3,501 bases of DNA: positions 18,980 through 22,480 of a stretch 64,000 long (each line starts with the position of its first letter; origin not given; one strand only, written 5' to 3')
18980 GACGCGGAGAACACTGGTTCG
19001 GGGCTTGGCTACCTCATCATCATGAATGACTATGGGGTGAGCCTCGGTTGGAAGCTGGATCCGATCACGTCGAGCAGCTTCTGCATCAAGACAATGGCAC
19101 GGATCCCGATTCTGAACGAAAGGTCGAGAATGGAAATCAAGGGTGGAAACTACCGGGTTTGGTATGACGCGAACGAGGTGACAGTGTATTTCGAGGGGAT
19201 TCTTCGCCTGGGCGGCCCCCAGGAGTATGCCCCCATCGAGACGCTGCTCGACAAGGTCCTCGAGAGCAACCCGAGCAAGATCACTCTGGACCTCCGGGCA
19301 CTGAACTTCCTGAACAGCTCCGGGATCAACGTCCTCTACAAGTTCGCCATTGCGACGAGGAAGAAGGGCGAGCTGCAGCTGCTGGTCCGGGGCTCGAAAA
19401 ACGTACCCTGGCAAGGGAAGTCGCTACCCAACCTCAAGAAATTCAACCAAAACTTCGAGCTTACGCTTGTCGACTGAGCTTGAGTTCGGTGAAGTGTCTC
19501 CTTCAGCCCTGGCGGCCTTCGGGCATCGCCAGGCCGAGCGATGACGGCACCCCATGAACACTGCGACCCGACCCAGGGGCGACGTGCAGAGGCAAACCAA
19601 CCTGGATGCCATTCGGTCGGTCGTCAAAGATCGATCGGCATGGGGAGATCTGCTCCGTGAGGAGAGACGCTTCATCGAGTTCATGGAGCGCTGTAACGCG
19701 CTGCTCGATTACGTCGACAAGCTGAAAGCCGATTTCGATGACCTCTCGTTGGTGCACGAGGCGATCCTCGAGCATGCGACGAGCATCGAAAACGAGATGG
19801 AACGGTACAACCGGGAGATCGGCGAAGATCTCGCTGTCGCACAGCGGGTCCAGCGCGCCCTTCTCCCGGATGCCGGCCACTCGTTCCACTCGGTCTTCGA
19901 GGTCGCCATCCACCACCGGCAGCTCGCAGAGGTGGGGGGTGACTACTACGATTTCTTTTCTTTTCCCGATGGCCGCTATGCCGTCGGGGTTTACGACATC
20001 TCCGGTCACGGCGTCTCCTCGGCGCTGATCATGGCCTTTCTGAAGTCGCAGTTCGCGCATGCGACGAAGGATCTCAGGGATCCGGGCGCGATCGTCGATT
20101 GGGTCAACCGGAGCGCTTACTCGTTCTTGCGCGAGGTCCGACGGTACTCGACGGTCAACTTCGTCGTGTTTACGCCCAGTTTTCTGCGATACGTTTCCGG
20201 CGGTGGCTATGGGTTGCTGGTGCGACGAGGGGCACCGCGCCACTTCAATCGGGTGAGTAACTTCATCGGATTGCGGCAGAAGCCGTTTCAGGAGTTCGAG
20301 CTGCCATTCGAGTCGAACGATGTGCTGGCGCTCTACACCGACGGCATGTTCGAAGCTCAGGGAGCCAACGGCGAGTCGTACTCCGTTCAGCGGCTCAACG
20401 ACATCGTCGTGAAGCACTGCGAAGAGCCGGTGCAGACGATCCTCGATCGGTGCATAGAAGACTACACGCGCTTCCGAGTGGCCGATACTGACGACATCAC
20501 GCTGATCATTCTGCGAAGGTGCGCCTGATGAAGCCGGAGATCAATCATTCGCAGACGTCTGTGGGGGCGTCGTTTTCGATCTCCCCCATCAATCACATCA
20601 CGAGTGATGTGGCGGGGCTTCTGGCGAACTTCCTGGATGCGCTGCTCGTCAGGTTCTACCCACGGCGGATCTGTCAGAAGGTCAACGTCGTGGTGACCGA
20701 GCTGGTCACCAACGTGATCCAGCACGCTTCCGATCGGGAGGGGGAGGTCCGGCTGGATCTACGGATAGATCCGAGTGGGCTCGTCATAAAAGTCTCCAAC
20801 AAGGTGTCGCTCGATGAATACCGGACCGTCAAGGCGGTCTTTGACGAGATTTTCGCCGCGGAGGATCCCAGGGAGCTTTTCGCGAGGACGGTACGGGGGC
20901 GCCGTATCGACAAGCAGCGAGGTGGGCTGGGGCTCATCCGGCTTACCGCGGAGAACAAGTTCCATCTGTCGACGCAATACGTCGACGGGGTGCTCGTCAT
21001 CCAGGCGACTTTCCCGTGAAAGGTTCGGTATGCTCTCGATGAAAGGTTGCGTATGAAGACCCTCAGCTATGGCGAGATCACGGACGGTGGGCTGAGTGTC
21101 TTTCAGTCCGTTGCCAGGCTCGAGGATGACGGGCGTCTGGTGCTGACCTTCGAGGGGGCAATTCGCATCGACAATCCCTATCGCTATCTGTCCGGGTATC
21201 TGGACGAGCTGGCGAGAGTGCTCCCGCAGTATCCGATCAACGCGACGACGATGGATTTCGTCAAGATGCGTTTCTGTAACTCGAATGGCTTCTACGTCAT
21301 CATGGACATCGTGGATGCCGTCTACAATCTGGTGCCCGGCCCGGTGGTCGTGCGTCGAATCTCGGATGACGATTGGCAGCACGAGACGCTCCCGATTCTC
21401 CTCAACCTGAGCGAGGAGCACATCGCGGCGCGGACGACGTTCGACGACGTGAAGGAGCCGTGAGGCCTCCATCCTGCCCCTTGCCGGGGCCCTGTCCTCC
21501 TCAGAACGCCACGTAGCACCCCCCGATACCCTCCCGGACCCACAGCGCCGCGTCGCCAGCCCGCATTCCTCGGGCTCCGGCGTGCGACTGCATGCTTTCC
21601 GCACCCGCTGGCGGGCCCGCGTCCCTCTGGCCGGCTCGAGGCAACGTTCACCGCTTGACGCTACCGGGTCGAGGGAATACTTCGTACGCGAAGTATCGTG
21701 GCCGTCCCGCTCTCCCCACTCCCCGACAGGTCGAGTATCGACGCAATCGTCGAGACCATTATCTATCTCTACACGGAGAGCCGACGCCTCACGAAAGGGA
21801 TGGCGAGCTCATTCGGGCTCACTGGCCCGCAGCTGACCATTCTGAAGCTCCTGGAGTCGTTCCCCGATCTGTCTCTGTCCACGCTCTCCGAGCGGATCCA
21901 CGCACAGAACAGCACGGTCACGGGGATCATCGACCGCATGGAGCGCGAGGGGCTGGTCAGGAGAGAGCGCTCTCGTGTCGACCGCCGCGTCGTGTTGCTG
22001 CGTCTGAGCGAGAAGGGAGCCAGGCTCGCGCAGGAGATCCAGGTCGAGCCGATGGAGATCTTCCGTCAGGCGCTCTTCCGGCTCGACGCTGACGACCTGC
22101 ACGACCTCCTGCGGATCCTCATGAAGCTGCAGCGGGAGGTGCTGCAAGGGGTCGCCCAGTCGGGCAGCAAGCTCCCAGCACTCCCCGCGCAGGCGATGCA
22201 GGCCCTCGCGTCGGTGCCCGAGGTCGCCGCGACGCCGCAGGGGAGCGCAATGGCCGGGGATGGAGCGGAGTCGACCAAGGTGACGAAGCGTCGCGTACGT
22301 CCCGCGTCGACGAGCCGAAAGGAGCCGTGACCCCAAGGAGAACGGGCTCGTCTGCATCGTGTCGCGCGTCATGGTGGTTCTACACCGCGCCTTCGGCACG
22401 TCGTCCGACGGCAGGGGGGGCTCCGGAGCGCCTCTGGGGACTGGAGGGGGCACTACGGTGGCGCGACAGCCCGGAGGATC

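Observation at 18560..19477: Kinase and its presumptive substrate domain fused in one polypeptide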

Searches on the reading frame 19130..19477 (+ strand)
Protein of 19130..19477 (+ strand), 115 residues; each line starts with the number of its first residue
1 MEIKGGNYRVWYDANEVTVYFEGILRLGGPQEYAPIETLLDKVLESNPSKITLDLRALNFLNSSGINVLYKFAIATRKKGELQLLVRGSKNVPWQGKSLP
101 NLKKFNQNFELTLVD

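Call 14: find_homologous_proteins(query=window:19130-19474:+, max_evalue=0.001)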
Query seq(115 aa) (115 aa): 166 proteins with E <= 0.001 among 171 candidates; the best 120 are listed.
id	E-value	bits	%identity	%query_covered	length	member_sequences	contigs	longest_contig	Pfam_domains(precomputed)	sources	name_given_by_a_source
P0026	3.5e-59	216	87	100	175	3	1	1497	-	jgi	jgi:hypothetical protein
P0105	1.0e-56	208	83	100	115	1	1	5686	PF01740.27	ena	-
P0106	6.4e-56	205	82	100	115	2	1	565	-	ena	-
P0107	7.2e-56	205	82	100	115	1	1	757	-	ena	-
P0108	1.3e-55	204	82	100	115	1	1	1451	-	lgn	-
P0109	2.3e-55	203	81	100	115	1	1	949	-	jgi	jgi:hypothetical protein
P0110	3.3e-55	203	81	100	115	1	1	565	PF01740.27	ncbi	-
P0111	1.1e-54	201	80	100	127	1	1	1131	-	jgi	jgi:hypothetical protein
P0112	2.3e-54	200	80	100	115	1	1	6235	PF01740.27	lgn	-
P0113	5.2e-54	199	82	100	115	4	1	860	PF01740.27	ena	-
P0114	7.0e-54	199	82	100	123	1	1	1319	-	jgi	jgi:hypothetical protein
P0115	1.2e-53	198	79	100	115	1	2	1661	-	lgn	-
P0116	1.9e-53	197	80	100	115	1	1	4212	-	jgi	jgi:hypothetical protein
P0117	3.2e-53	197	77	100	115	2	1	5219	-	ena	-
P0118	4.8e-53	196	79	100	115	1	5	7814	PF01740.27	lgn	-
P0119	4.9e-53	196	78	100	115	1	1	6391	PF01740.27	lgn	-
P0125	1.8e-51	191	79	100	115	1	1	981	PF01740.27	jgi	-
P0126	4.1e-51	190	79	100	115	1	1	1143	PF01740.27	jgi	jgi:hypothetical protein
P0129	2.8e-50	187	77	100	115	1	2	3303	PF01740.27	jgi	jgi:hypothetical protein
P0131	6.4e-50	186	77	100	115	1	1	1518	PF01740.27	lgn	-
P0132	1.7e-49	185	73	100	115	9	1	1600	PF01740.27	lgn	-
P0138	5.9e-47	176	74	100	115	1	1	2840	PF01740.27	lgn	-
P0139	1.4e-46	175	74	100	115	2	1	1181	PF01740.27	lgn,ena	-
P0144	2.6e-45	171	70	100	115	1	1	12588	PF01740.27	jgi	jgi:anti-anti-sigma factor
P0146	1.2e-44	169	70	100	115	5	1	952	PF01740.27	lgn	-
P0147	1.5e-44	169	69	99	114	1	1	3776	PF01740.27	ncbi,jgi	jgi:hypothetical protein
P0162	2.1e-33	133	60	98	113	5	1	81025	PF01740.27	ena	-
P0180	7.6e-32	128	76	73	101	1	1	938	PF01740.27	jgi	jgi:hypothetical protein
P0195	4.6e-30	122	55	99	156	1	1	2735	PF01740.27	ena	-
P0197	6.7e-30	121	54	97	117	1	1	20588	PF01740.27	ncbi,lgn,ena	-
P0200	2.1e-29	120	56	91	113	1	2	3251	PF01740.27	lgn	-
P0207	1.7e-28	117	52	98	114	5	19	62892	PF01740.27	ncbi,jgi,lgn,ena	jgi:hypothetical protein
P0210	2.4e-28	116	53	98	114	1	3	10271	PF01740.27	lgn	-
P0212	3.2e-28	116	54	98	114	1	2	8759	PF01740.27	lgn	-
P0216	8.6e-28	115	54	98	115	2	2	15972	PF01740.27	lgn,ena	-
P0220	2.1e-27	113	52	98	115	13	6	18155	PF01740.27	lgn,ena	-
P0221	2.5e-27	113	56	91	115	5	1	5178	PF01740.27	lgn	-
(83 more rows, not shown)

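Call 58: search_solved_structures(query=A4, max_evalue=10, show_alignments=5)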
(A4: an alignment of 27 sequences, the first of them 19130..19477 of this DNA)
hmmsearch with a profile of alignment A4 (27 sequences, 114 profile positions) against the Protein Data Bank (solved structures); distinct sequences matched with E-value up to 10: 23.
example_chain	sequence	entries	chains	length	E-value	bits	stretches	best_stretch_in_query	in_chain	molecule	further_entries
8ih8_A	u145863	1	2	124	4.1e-05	26.7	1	18-90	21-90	Anti-sigma-F factor antagonist RsfB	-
4qtp_A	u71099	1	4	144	0.00068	22.7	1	17-88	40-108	Anti-sigma factor antagonist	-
1th8_B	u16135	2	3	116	0.0084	19.2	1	18-85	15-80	Anti-sigma F factor antagonist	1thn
8q82_A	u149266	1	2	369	0.013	18.6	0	67-96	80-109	Photorhabdus luminescens subsp. laumondii TTO1 complete genome segment 3/17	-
3t6o_A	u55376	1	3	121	0.016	18.3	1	7-80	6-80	Sulfate transporter/antisigma-factor antagonist STAS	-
1sbo_A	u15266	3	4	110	0.017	18.2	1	8-79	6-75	Putative anti-sigma factor antagonist TM1442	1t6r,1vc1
1auz_A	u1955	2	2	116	0.024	17.7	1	19-85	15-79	SPOIIAA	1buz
4hyl_A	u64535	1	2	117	0.044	16.9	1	42-92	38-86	Stage II sporulation protein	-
1tid_B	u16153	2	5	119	0.048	16.8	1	18-85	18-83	Anti-sigma F factor antagonist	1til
3h4q_A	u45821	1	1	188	0.15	15.1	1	9-43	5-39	putative acetyltransferase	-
4m66_A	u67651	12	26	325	0.17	15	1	53-104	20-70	Receptor-interacting serine/threonine-protein kinase 3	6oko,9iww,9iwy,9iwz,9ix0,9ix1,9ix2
9iwx_A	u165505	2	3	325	0.17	15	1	53-104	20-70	Receptor-interacting serine/threonine-protein kinase 3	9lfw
4m69_A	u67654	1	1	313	0.18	14.9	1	53-104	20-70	Receptor-interacting serine/threonine-protein kinase 3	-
8dkc_A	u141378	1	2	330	0.49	13.5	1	38-79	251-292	DNA-directed RNA polymerase subunit alpha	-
3fdh_A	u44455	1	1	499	0.53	13.4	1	13-101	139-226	SusD homolog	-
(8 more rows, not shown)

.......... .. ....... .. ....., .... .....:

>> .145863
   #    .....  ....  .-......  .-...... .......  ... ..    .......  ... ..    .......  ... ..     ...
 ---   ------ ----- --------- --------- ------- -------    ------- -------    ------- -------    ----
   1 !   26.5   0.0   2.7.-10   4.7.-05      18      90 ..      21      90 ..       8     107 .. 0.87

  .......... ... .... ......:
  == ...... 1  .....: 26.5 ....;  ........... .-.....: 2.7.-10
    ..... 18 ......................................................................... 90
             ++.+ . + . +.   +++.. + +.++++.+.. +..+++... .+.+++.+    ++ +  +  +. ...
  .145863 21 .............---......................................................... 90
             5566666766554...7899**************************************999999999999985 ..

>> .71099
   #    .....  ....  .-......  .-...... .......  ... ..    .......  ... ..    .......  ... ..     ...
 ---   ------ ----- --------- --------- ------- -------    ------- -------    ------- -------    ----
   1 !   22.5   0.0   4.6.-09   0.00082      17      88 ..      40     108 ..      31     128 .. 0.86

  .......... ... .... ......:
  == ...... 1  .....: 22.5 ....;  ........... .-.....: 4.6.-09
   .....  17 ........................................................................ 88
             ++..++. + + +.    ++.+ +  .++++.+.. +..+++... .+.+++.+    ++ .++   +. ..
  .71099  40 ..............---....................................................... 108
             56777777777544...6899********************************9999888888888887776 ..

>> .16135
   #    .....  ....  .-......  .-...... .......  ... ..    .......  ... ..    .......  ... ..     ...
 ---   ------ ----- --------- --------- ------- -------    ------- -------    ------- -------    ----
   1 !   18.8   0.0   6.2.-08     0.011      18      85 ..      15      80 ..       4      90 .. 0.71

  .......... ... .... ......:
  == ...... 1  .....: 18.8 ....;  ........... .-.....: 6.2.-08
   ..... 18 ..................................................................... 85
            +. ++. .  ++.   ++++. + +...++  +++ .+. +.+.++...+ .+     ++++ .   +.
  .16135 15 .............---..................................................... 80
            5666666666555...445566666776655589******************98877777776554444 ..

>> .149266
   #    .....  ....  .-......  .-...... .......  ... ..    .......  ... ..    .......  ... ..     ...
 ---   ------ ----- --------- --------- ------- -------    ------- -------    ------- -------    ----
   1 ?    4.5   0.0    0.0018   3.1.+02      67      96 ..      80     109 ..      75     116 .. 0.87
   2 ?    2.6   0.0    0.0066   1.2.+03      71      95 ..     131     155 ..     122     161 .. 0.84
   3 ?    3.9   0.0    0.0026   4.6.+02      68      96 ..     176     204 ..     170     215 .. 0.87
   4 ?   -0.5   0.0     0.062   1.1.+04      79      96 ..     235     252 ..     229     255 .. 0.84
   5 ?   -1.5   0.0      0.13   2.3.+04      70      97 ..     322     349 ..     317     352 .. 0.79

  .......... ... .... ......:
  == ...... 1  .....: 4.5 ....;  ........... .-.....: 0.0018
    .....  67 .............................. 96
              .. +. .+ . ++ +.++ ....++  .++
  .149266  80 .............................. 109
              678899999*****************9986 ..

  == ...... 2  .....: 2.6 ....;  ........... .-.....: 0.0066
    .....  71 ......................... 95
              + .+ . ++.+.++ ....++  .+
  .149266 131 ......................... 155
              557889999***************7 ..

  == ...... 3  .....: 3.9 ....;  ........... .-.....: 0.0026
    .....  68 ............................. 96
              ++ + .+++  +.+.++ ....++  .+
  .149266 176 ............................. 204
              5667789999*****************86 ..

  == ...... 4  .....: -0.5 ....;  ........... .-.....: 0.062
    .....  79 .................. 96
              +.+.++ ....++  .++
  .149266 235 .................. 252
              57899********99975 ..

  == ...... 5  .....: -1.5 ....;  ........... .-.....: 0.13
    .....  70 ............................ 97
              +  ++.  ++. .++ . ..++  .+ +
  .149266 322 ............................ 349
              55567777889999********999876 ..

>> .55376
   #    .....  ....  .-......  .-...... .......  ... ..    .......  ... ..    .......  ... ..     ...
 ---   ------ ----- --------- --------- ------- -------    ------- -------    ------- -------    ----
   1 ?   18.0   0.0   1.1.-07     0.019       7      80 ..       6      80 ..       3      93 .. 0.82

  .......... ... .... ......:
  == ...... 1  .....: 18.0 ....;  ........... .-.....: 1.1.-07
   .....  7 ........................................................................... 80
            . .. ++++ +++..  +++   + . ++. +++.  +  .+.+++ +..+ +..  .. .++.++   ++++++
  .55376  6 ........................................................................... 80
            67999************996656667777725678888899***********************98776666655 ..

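Call 60: search_protein_families(library=pfam, proteins=[window:19130-19477:+], max_evalue=10)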
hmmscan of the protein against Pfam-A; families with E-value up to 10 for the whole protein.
window:19130-19477:+ (115 aa): 3 families
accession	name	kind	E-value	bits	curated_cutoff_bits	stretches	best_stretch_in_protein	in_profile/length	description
PF01740.26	STAS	-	2.6e-05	24.4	22.6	1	38-86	29-78/106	STAS domain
PF13466.11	STAS_2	-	0.016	15.8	29.2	1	37-80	13-59/80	STAS domain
PF09345.15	SiaC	-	0.14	12.2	24.5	1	33-71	34-71/120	SiaC family regulatory phosphoprotein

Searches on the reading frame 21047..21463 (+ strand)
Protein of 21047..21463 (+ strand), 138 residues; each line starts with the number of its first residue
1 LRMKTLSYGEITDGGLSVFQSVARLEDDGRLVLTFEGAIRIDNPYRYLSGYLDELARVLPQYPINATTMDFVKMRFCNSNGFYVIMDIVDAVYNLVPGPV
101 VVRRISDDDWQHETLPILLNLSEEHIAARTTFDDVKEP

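Call 3: search_protein_families(library=pfam, proteins=[window:21047-21463:+], max_evalue=0.1)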
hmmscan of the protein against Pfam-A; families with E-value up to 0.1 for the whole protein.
window:21047-21463:+ (138 aa): 0 families

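Call 4: search_protein_families(library=ncbifam, proteins=[window:21047-21463:+], max_evalue=0.1)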
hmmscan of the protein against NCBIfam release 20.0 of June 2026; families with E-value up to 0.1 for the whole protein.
window:21047-21463:+ (138 aa): 1 family
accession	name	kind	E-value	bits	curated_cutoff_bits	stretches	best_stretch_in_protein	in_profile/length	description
NF047705.1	slr1659_superfam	superfamily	0.00025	21.3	100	1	31-122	17-106/111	slr1659 superfamily regulator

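Call 60: search_protein_families(library=pfam, proteins=[window:21047-21463:+], max_evalue=10)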
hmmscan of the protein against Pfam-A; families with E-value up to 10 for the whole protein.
window:21047-21463:+ (138 aa): 0 families

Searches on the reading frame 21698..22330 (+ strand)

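Call 3: search_protein_families(library=pfam, proteins=[window:21698-22330:+], max_evalue=0.1)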
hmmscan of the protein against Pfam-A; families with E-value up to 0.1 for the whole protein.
window:21698-22330:+ (210 aa): 14 families
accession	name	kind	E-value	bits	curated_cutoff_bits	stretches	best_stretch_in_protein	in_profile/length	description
PF01047.28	MarR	-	6.9e-16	58.3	24.6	1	41-99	1-59/59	MarR family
PF12802.13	MarR_2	-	1.2e-11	45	27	1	39-97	1-60/61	MarR family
PF22381.2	Staph_reg_Sar_Rot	-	4.1e-08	33.6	27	1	33-114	4-85/85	Transcriptional regulator SarA/Rot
PF13412.12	HTH_24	-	4e-06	26.7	21.9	1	46-88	6-48/48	Winged helix-turn-helix DNA-binding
PF13463.12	HTH_27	-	1.1e-05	26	22.2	1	41-107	1-68/68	Winged helix DNA-binding domain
PF01325.25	Fe_dep_repress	-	0.00012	22.7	26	1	47-90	12-55/60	Iron dependent repressor, N-terminal DNA binding domain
PF09339.16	HTH_IclR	-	0.00031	20.9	22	1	46-90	6-51/52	IclR helix-turn-helix domain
PF00392.27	GntR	-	0.0011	19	27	0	58-91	24-58/64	Bacterial regulatory proteins, gntR family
PF22166.2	ArnR1-like_WHD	-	0.0023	18.5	26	1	72-113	43-82/90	ArnR1-like, winged-helix domain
PF25212.1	HVO_A0114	-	0.006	16.8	27.6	1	41-99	20-78/84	HVO_A0114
PF01978.25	TrmB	-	0.011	16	25.6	1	39-93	4-58/68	Sugar-specific transcriptional regulator TrmB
PF13545.12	HTH_Crp_2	-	0.024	15.1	27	1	57-93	22-57/70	Crp-like helix-turn-helix domain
PF09012.17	FeoC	-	0.025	15.1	21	1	58-93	15-50/69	FeoC like transcriptional regulator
PF24270.1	HTH_Cmi2_C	-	0.05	14.3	27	0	59-92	90-123/125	Cmi2, C-terminal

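Call 4: search_protein_families(library=ncbifam, proteins=[window:21698-22330:+], max_evalue=0.1)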
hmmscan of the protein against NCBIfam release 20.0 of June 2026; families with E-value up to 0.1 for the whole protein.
window:21698-22330:+ (210 aa): 21 families
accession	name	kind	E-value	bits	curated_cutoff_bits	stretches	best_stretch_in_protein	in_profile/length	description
TIGR02337.1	HpaR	equivalog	1.7e-14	53.7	121.2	1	38-144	23-129/130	homoprotocatechuate degradation operon regulator HpaR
NF052638.1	TransRegOhrRVib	equivalog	1e-12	47.9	200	1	35-144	29-136/141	transcriptional regulator OhrR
NF053777.1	Saro0803TransReg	equivalog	2.7e-12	46.6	200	1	32-142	26-136/140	Saro_0803 family transcriptional regulator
NF045593.1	bilirub_TF_BilQ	equivalog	7.4e-10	38.7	125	1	23-146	10-133/135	bilirubin utilization transcriptional regulator BilQ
NF050133.1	TransRegFabT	equivalog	6e-09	36.3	200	1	53-145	39-131/138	fatty acid biosynthesis transcriptional regulator FabT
NF038251.1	AdcR_fam_Zn_TF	equivalog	8.8e-09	35.7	175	1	13-133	5-128/143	zinc-dependent MarR family transcriptional regulator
NF041230.1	BagL_FevM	exception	1.1e-08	35.2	230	1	41-143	38-140/145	MarR family transcriptional regulator BagL/FevM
TIGR04472.1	reg_rSAM_mob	hypoth_equivalog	8.1e-08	32.4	240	1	42-114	30-102/141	radical SAM mobile pair system MarR family transcriptional regulator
TIGR01889.1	Staph_reg_Sar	paralog_domain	7.4e-07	29.5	62.6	1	22-110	4-96/109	staphylococcal accessory regulator family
NF008122.0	PRK10870.1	equivalog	8.6e-07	28.8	157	1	61-146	75-160/176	transcriptional repressor MprA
NF053814.1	teico_TcaR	equivalog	3.1e-06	27.3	170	1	28-147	23-144/151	MarR family transcriptional regulator TcaR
NF052438.1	TransRegRv0880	equivalog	7.6e-06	25.8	220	1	44-139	35-130/143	Rv0880 family HTH-type transcriptional regulator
NF047395.1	TransRegLtdR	equivalog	3.9e-05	23.4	250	1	58-146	66-156/166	transcriptional regulator LdtR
NF002926.0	PRK03573.1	equivalog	7.6e-05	22.7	120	1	55-150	44-139/144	transcriptional regulator SlyA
NF008565.1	PRK11512.1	equivalog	0.00013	22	240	1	28-143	25-141/144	multiple antibiotic resistance transcriptional regulator MarR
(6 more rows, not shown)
